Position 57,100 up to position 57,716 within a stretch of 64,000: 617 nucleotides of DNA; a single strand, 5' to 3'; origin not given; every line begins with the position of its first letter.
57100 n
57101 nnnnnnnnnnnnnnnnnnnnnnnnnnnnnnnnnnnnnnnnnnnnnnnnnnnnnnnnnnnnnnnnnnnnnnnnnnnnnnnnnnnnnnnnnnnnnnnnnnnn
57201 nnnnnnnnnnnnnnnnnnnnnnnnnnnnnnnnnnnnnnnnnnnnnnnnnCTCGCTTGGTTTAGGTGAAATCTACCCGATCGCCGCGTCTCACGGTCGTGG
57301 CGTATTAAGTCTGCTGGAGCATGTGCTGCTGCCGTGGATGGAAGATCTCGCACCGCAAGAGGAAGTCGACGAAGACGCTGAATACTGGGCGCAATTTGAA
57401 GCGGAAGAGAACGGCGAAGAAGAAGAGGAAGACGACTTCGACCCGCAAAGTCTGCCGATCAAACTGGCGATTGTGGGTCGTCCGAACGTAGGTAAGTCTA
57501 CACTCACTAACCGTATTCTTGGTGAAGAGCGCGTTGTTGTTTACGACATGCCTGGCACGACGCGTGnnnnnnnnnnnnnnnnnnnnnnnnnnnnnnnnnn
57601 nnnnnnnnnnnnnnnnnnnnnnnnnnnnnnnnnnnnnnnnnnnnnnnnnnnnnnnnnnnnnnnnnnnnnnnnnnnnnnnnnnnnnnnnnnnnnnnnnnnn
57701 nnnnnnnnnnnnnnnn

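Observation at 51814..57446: Low-complexity linkers inside housekeeping proteins (rodZ Thr/Pro/Ala-rich, der acidic)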

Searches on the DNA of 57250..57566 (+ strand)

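Call 57: search_dna_similar(query=window:57250-57566:+, collection=ecoli_genomes, mode=near, max_rows=12, rows=spread)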
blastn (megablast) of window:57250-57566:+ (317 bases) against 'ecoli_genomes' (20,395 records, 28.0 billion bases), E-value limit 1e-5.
Records with a match: 5427; places in all: 5427; records where one place covers at least 80% of the query: 5427.
Genomes with a match: 5426 of 5426; with a place that covers at least 80% of the query: 5426. Places per genome that has any: lowest 1, median 1, highest 2. On chromosomes: 5426 places; on plasmids: 1.
Best place of each record, by identity: >=99% 3387; 95-99% 1992; 90-95% 48.
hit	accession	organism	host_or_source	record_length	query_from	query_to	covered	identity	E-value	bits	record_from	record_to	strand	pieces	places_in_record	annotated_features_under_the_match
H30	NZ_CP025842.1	Escherichia coli strain 720632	Homo sapiens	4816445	1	317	100%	100.0%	2e-164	586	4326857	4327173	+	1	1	der: ribosome biogenesis GTPase Der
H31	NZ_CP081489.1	Escherichia coli BL21(DE3) strain BL21(DE3)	-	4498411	1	317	100%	100.0%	2e-164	586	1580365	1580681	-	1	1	der: ribosome biogenesis GTPase Der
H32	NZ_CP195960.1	Escherichia coli strain A3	Raw wastewater influent sample from the ...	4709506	1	317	100%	100.0%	2e-164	586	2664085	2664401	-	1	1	der: ribosome biogenesis GTPase Der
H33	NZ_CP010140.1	Escherichia coli strain D3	dog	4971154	1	317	100%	99.7%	1e-162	580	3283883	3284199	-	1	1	der: ribosome biogenesis GTPase Der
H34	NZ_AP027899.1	Escherichia coli strain 2018-10-2CC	Homo sapiens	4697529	1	317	100%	99.7%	1e-162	580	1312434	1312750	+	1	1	der: ribosome biogenesis GTPase Der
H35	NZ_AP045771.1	Escherichia coli strain 23CRST012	Homo sapiens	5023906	1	317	100%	99.7%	1e-162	580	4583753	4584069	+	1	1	der: ribosome biogenesis GTPase Der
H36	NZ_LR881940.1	Escherichia coli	Sus scrofa domesticus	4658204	1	317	100%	99.4%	5e-161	575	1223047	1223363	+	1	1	der: ribosome biogenesis GTPase Der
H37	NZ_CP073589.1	Escherichia coli strain MFDS1006657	Beef Ribs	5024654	1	317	100%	98.7%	1e-157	564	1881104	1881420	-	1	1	der: ribosome biogenesis GTPase Der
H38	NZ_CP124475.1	Escherichia coli strain AVS0969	wastewater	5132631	3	317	99%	98.7%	1e-156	560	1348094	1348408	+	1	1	der: ribosome biogenesis GTPase Der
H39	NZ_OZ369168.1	Escherichia coli strain BLSE177-2012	Homo sapiens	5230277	3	317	99%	98.7%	1e-156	560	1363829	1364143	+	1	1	der: ribosome biogenesis GTPase Der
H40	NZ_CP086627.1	Escherichia coli strain RIVM_C036569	Homo sapiens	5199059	1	317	100%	97.8%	1e-152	547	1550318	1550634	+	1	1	der: ribosome biogenesis GTPase Der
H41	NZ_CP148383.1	Escherichia coli strain Z1323HEC0016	Homo sapiens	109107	2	317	100%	91.1%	4e-117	429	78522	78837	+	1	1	der: ribosome biogenesis GTPase Der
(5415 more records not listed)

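Call 60: get_annotated_region(hit=H41, flank=6000)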
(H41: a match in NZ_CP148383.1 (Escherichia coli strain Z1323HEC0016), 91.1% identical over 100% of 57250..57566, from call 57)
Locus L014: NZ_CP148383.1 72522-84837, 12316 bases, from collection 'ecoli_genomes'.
description: Escherichia coli strain Z1323HEC0016 plasmid pZ1323HEC0016-2, complete sequence
organism: Escherichia coli strain Z1323HEC0016 (NCBI taxid 562)
replicon: plasmid pZ1323HEC0016-2; assembly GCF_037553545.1
host: Homo sapiens; source: -; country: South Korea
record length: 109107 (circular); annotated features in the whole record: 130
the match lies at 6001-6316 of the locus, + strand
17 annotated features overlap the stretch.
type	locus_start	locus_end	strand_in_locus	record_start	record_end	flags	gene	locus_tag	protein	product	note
CDS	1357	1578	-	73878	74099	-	-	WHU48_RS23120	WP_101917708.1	hypothetical protein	-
CDS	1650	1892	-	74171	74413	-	-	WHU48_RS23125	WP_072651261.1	DUF1380 family protein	-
CDS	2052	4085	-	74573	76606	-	metG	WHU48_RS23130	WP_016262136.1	methionine--tRNA ligase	-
CDS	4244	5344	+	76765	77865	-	apbC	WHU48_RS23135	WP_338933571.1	iron-sulfur cluster carrier protein ApbC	-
CDS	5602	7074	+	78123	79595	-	der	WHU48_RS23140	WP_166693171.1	ribosome biogenesis GTPase Der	-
CDS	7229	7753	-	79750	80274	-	-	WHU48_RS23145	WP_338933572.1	toprim domain-containing protein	-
CDS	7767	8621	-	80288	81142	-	-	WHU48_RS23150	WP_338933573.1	hypothetical protein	-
CDS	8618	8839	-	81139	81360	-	-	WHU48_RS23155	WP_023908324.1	hypothetical protein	-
CDS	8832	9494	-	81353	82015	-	-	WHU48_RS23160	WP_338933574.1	DUF551 domain-containing protein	-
CDS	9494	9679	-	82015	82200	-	-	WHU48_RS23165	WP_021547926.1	hypothetical protein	-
CDS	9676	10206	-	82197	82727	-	-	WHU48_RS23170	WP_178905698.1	hypothetical protein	-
CDS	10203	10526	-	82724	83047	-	-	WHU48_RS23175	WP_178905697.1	ClpX C4-type zinc finger protein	-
CDS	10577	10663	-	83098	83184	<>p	-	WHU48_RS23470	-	ead/Ea22-like family protein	incomplete; partial in the middle of a contig; missing N-terminus and C-terminus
CDS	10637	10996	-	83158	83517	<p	-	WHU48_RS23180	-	ead/Ea22-like family protein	incomplete; partial in the middle of a contig; missing C-terminus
CDS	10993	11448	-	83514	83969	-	-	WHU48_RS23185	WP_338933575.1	hypothetical protein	-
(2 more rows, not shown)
